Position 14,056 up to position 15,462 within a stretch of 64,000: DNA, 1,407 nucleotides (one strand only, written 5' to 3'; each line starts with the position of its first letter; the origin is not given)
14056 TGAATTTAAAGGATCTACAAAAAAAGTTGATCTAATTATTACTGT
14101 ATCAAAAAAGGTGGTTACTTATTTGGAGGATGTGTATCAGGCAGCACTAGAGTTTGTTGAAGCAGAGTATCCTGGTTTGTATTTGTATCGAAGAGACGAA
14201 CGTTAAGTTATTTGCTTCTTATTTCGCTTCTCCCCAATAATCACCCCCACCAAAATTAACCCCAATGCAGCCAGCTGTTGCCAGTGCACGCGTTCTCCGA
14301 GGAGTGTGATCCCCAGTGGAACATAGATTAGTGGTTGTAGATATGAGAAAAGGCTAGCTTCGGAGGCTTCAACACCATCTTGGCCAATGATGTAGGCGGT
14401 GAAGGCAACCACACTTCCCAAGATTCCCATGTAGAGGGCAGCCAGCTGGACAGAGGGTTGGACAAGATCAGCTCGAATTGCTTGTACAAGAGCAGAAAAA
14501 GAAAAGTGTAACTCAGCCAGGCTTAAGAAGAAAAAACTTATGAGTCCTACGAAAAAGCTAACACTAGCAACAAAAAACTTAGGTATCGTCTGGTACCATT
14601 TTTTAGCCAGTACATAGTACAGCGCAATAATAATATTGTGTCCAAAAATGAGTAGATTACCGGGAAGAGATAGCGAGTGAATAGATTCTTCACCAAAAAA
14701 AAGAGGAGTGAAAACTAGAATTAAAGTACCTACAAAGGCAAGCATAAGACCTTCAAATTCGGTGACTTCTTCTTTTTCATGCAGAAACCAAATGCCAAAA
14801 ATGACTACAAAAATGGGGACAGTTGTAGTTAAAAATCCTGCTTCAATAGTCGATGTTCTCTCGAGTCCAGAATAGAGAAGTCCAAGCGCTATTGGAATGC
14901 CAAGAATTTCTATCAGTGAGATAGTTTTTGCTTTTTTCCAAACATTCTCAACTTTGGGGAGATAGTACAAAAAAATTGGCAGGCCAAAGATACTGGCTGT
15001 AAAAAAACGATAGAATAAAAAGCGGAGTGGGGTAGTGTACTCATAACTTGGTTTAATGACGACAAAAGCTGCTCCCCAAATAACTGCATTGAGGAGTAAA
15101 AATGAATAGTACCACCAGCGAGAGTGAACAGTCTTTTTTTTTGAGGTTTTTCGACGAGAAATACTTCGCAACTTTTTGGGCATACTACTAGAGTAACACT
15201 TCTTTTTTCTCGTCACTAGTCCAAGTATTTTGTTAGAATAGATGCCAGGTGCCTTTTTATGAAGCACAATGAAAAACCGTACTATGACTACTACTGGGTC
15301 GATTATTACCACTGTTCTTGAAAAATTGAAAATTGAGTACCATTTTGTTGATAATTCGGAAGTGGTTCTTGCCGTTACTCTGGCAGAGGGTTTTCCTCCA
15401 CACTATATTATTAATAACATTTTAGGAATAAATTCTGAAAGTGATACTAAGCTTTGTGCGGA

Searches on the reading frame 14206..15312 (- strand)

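Call 101: search_protein_families(library=pfam, proteins=[window:14206-15312:-], max_evalue=0.0001)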
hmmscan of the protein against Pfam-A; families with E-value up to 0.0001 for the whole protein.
window:14206-15312:- (369 aa): 1 family
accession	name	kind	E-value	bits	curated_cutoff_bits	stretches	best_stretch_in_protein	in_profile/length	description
PF00892.27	EamA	-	3.9e-41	140.9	28.2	2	67-200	2-134/135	EamA-like transporter family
